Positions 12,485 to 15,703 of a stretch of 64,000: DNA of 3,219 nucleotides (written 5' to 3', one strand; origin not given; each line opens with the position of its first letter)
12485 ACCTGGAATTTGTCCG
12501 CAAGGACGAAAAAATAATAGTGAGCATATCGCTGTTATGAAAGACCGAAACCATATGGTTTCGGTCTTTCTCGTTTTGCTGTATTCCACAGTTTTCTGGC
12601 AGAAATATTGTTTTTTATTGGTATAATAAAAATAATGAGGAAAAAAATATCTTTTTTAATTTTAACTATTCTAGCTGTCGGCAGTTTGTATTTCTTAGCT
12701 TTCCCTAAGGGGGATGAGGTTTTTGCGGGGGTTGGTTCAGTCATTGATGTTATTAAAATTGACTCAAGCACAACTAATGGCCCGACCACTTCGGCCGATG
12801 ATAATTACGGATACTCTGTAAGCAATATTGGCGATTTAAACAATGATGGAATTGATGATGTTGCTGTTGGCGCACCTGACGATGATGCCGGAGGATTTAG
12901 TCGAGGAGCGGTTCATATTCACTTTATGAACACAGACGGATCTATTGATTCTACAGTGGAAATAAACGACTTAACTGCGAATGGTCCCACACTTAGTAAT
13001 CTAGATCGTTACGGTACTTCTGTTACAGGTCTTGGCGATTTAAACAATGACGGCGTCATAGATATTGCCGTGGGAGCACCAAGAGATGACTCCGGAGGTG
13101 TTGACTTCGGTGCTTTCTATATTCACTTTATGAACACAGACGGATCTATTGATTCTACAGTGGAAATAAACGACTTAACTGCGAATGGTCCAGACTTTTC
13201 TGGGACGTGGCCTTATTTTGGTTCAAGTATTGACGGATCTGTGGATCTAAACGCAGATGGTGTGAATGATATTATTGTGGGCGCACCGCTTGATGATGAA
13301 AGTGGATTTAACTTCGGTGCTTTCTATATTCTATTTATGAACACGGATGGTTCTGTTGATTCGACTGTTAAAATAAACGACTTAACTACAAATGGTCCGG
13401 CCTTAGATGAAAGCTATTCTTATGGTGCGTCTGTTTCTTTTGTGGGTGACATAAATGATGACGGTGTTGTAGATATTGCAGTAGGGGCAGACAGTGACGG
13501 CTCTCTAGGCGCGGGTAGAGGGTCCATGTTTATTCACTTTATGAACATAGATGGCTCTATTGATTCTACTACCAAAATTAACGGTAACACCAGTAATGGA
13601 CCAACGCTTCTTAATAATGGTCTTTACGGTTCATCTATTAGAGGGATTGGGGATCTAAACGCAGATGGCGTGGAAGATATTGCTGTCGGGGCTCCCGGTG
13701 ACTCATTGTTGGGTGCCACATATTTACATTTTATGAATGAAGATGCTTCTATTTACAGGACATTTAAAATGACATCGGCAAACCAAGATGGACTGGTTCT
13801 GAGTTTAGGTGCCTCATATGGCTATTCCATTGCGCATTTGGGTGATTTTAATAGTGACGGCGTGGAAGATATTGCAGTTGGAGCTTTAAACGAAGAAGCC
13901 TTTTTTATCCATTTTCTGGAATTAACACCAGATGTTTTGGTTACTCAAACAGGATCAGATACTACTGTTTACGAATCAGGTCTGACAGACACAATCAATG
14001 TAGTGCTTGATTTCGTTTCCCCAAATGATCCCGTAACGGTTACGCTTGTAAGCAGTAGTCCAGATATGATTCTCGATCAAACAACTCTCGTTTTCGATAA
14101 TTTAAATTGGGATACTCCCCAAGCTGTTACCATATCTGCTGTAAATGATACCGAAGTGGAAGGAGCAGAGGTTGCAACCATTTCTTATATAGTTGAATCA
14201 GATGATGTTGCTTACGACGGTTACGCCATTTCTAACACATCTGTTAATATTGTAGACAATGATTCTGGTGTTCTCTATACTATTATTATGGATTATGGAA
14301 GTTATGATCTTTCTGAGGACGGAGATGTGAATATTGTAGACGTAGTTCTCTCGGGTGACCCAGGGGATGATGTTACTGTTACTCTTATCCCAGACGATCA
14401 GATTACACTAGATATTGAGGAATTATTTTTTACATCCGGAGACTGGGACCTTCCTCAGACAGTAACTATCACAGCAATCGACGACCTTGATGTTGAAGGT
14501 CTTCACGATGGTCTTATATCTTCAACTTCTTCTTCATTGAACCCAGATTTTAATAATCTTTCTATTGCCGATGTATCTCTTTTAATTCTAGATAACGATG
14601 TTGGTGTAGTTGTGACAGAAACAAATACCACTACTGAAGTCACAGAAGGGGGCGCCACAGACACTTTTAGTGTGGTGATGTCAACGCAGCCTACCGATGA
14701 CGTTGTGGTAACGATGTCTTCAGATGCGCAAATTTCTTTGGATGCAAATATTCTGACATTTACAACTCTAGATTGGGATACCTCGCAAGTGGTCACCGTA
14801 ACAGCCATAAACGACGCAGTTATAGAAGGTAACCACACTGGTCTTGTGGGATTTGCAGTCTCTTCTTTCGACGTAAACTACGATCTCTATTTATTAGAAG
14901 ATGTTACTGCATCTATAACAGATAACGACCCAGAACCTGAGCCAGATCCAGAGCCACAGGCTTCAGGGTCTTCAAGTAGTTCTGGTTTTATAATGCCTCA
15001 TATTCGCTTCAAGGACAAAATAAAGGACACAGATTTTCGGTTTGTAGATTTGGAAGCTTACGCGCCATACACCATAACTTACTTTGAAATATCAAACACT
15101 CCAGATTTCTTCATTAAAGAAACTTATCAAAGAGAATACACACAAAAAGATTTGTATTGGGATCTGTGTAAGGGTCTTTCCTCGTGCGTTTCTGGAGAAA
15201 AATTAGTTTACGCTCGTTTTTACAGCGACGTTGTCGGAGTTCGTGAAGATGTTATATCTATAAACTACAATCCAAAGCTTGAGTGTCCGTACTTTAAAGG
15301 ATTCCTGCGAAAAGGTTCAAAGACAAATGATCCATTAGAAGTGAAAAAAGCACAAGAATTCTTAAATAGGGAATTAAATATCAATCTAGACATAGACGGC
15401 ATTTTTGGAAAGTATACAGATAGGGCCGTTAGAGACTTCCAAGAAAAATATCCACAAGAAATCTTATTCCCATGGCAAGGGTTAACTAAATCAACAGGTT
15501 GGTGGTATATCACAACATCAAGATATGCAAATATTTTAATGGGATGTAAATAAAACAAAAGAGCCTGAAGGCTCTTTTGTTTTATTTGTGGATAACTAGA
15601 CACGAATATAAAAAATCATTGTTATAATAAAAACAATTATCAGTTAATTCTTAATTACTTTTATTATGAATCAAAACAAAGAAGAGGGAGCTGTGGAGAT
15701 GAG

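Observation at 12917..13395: Nucleotide-identical intragenic repeats in the FG-GAP protein gene: a recombination or size-variation hotspot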

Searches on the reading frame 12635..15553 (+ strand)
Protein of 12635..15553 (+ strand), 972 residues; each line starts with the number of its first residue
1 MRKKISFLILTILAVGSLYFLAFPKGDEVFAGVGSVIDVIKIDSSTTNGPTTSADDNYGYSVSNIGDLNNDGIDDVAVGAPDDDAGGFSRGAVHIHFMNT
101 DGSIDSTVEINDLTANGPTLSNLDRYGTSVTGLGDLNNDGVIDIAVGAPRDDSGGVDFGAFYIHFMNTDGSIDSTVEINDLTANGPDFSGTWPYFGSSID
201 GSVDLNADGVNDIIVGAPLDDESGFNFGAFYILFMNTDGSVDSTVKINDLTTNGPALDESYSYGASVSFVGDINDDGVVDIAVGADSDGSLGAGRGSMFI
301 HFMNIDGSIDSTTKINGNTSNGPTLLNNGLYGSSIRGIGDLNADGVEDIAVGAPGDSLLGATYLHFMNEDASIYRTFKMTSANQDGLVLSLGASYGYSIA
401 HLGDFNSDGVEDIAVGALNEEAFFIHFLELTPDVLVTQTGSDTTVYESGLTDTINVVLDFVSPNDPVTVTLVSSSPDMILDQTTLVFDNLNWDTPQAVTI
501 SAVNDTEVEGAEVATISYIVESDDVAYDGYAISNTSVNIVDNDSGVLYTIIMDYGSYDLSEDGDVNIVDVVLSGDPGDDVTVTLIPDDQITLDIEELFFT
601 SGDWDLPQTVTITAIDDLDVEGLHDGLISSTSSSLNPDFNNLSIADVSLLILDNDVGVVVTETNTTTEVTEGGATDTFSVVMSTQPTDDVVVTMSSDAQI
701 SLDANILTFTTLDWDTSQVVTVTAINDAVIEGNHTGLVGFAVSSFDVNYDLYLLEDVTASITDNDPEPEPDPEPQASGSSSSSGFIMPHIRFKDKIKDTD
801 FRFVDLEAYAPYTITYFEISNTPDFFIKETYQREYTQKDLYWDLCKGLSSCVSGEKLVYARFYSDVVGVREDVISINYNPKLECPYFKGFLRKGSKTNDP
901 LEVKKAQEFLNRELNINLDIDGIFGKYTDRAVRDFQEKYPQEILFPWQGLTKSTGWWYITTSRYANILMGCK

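Call 5: search_protein_families(library=pfam, proteins=[window:12635-15553:+], max_evalue=0.01)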
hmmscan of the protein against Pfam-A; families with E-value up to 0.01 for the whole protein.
window:12635-15553:+ (972 aa): 3 families
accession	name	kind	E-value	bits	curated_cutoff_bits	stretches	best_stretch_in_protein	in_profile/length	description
PF01839.29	FG-GAP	-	5e-28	96.9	22.1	5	59-95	2-36/37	FG-GAP repeat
PF01471.23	PG_binding_1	-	1.9e-06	28.4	23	1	902-939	4-41/57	Putative peptidoglycan binding domain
PF13517.12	FG-GAP_3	-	1.7e-05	25.7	26.9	2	67-146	1-61/61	FG-GAP-like repeat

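Call 12: find_homologous_proteins(query=window:12635-15553:+, max_evalue=1e-10)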
Query window:12635-15553:+ (972 aa): 2066 proteins with E <= 1e-10 among 8000 candidates; the best 120 are listed.
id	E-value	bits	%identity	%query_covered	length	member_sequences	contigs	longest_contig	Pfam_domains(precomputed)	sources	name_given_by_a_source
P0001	0.0e+0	2148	100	100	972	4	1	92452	PF01839.30,PF13517.13,PF01471.24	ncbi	-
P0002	0.0e+0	1169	58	55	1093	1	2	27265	PF01839.30,PF13517.13,PF01471.24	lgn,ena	-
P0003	0.0e+0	1155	51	97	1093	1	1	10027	PF01839.30,PF13517.13,PF01471.24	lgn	-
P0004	0.0e+0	1102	46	44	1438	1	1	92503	PF01839.30,PF14312.13,PF04300.20,PF13517.13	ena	-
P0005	5.2e-291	986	42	97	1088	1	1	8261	PF01839.30,PF13517.13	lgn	-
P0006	1.0e-282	959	46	44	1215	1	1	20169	PF01839.30,PF14312.13,PF13517.13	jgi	-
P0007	1.2e-278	945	51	100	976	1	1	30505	PF01839.30,PF13517.13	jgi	jgi:hypothetical protein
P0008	1.3e-269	915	50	100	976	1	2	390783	PF01839.30,PF13517.13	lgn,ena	-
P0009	1.4e-260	885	49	42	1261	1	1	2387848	PF01839.30,PF14312.13,PF04300.20,PF13517.13,PF16403.12,PF21955.1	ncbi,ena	-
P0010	1.4e-260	885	50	41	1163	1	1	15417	PF01839.30,PF14312.13,PF13517.13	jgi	-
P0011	1.7e-256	872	49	47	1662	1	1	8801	PF01839.30,PF14312.13,PF21027.4,PF22352.3,PF17963.8,PF24547.2,PF13517.13,PF00047.32,PF18911.7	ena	-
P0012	4.8e-256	870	44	41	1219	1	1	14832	PF01839.30,PF14312.13,PF02494.23,PF13517.13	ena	-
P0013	6.0e-255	867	45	43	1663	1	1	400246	PF01839.30,PF14312.13,PF13517.13,PF10049.15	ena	-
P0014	1.5e-251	855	53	41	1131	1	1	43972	PF01839.30,PF14312.13,PF13517.13,PF26878.1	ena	-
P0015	2.0e-250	852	52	41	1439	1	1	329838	PF01839.30,PF14312.13,PF21027.4,PF22352.3,PF00801.27,PF07686.24,PF17963.8,PF13517.13,PF00047.32,PF18911.7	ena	-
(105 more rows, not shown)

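Call 14: list_cluster_members(proteins=[P0001, P0002, P0003])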
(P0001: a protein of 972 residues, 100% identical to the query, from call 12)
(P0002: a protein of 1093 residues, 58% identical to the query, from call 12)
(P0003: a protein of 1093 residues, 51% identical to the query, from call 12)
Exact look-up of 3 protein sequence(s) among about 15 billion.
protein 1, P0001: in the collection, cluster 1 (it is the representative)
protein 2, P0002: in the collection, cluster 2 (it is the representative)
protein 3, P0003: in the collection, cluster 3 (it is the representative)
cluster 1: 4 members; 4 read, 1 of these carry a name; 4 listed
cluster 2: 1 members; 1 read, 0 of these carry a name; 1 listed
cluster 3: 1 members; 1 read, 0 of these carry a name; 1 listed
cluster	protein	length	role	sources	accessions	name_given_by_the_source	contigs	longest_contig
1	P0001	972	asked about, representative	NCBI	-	-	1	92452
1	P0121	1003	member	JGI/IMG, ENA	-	hypothetical protein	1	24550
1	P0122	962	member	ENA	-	-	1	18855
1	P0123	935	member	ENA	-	-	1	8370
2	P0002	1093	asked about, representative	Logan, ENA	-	-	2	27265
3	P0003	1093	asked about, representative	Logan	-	-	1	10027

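Call 15: find_encoding_contigs(protein=P0001, flank=3000, max_places=10)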
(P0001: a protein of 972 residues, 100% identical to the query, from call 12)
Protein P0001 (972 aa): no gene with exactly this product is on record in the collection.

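Call 17: find_encoding_contigs(protein=P0121, flank=10000, max_places=6)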
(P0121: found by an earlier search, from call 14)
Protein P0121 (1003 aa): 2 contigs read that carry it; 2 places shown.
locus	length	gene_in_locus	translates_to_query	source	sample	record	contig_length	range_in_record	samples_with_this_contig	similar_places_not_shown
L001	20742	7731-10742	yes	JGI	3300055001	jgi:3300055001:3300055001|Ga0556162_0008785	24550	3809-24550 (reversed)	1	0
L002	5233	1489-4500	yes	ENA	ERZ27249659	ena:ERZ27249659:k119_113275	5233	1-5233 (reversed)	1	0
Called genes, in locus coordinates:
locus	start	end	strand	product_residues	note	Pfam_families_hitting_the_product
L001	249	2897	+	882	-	PF00005:ABC_tran (faint), PF02463:SMC_N (faint), PF03193:RsgA_GTPase (faint), PF13555:AAA_29 (faint), PF20703:nSTAND1 (faint), PF13304:AAA_21 (faint), PF17760:UvrA_inter, PF00684:DnaJ_CXXCXGXG (faint)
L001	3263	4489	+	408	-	PF01541:GIY-YIG (weak), PF08459:UvrC_RNaseH_dom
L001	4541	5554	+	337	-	PF01820:Dala_Dala_lig_N, PF02655:ATP-grasp_3 (weak), PF07478:Dala_Dala_lig_C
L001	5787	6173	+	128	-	-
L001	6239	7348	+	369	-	PF00149:Metallophos, PF12850:Metallophos_2 (weak)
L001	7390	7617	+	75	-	-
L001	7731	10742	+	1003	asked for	PF01839:FG-GAP (weak), PF13517:FG-GAP_3 (faint), PF01471:PG_binding_1 (weak)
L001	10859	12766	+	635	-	PF00041:fn3, PF25059:FN3_DSCAM-DSCAML_C (weak), PF00041:fn3, PF25059:FN3_DSCAM-DSCAML_C (weak), PF16656:Pur_ac_phosph_N (weak), PF01471:PG_binding_1 (faint)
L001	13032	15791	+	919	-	PF04862:DUF642 (weak), PF01471:PG_binding_1 (weak)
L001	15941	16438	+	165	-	PF01471:PG_binding_1 (weak)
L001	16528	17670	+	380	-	PF00188:CAP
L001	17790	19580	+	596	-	PF04862:DUF642 (weak), PF01471:PG_binding_1 (weak)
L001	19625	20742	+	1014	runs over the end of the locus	PF00133:tRNA-synt_1, PF09334:tRNA-synt_1g, PF13603:tRNA-synt_1_2, PF00293:NUDIX, PF00133:tRNA-synt_1, PF08264:Anticodon_1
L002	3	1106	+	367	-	?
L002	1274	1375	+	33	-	-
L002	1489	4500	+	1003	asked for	PF01839:FG-GAP (weak), PF13517:FG-GAP_3 (faint), PF01471:PG_binding_1 (weak)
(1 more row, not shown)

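Call 18: find_encoding_contigs(protein=P0122, flank=10000, max_places=6)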
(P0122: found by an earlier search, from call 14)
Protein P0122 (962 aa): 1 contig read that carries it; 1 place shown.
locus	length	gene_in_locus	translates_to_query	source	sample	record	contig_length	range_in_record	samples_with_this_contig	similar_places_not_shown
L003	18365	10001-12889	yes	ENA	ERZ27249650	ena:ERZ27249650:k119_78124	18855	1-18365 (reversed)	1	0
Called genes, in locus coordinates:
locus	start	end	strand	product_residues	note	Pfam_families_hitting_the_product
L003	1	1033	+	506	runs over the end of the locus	?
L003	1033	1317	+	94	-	PF01541:GIY-YIG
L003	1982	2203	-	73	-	-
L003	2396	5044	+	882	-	PF00005:ABC_tran (faint), PF02463:SMC_N (faint), PF03193:RsgA_GTPase (faint), PF13555:AAA_29 (faint), PF20703:nSTAND1 (faint), PF13304:AAA_21 (faint), PF17760:UvrA_inter, PF00684:DnaJ_CXXCXGXG (faint)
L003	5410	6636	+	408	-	PF01541:GIY-YIG (weak), PF08459:UvrC_RNaseH_dom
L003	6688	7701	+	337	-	PF01820:Dala_Dala_lig_N, PF02655:ATP-grasp_3 (weak), PF07478:Dala_Dala_lig_C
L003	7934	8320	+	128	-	-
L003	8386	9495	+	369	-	PF00149:Metallophos, PF12850:Metallophos_2 (weak)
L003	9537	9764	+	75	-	-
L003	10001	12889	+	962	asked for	PF13517:FG-GAP_3 (faint), PF01839:FG-GAP (weak), PF01471:PG_binding_1 (weak)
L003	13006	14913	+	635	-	PF00041:fn3, PF25059:FN3_DSCAM-DSCAML_C (weak), PF00041:fn3, PF25059:FN3_DSCAM-DSCAML_C (weak), PF16656:Pur_ac_phosph_N (weak), PF01471:PG_binding_1 (faint)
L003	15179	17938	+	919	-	PF04862:DUF642 (weak), PF01471:PG_binding_1 (weak)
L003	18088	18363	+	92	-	?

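Call 19: find_encoding_contigs(protein=P0123, flank=10000, max_places=6)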
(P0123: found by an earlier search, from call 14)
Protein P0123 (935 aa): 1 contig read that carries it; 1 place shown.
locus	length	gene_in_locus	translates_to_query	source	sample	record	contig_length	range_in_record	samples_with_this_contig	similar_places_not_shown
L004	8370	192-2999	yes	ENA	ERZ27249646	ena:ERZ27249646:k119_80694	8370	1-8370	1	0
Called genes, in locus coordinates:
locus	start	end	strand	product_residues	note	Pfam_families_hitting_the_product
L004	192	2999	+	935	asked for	PF01839:FG-GAP (weak), PF01471:PG_binding_1 (weak)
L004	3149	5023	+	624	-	PF00041:fn3, PF25059:FN3_DSCAM-DSCAML_C (weak), PF00041:fn3, PF25059:FN3_DSCAM-DSCAML_C (weak), PF16656:Pur_ac_phosph_N (weak), PF01471:PG_binding_1 (faint)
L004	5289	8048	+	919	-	PF04862:DUF642 (weak), PF01471:PG_binding_1 (weak)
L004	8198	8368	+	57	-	?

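Call 24: find_related_loci(query=window:12635-15553:+, collection=genome_contigs, flank=5000)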
Query window:12635-15553:+ (972 aa) in genome_contigs; peptide patterns used: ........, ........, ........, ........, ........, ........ (x = any residue, [..] = any of these).
56 stretches matched a pattern; 9 encode a relative of the query (tblastn E <= 1e-3); 8 distinct loci.
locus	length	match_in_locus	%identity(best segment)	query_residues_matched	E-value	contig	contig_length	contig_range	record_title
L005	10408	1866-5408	49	1-476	3e-117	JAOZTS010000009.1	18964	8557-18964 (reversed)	MAG: Candidatus Gracilibacteria bacterium isolate GMC8_bin_43 GMC8_1985_length_18964_cov_6.902850, whole genome shotgun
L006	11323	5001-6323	53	3-434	3e-115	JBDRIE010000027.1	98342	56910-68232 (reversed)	MAG: Nitrospirota bacterium isolate MEGAHIT-group-1.569 k141_1140812, whole genome shotgun sequence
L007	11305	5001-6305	55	1-428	4e-128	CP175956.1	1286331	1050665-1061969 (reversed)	MAG: Candidatus Moraniibacteriota bacterium isolate MKparc2 chromosome, complete genome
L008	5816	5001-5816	59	32-429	1e-75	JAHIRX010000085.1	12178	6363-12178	MAG: Patescibacteria group bacterium isolate MM_PC_MetaG.mb.146 MM_PC_MetaG.mb.146_k141_1960071, whole genome shotgun se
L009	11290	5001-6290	53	4-428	5e-112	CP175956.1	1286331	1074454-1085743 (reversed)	MAG: Candidatus Moraniibacteriota bacterium isolate MKparc2 chromosome, complete genome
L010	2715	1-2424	39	34-439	1e-62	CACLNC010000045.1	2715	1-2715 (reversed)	uncultured marine group I thaumarchaeote isolate AG-464-N14 genome assembly, contig: AG-464-N14_NODE_45, whole genome sh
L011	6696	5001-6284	60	6-431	7e-92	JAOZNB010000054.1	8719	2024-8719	MAG: Candidatus Moraniibacteriota bacterium isolate GMC4_bin_51 GMC4_12868_length_8719_cov_7.459718, whole genome shotgu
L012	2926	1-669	59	34-528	2e-47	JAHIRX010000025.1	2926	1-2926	MAG: Patescibacteria group bacterium isolate MM_PC_MetaG.mb.146 MM_PC_MetaG.mb.146_k141_486108, whole genome shotgun seq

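Call 27: find_related_loci(query=window:12635-15553:+, collection=metagenome_contigs, flank=4000)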
Query window:12635-15553:+ (972 aa) in metagenome_contigs; peptide patterns used: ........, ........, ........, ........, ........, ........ (x = any residue, [..] = any of these).
76 stretches matched a pattern; 10 encode a relative of the query (tblastn E <= 1e-3); 10 distinct loci.
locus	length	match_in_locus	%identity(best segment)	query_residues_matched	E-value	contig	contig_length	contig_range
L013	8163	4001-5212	55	32-429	1e-120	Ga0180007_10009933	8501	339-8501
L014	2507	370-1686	53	3-452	4e-124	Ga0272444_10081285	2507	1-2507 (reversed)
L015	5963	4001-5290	53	4-428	9e-112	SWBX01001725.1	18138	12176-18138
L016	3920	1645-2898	53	28-429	3e-108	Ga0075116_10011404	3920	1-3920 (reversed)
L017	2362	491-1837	53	1-452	2e-107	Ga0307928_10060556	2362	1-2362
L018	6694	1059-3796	47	1-434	7e-95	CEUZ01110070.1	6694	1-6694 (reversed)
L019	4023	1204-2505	50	1-428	5e-94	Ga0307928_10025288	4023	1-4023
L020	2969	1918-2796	54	9-428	8e-82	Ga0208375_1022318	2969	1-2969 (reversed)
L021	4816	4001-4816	60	32-429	6e-77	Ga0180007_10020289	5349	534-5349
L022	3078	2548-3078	58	9-429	2e-53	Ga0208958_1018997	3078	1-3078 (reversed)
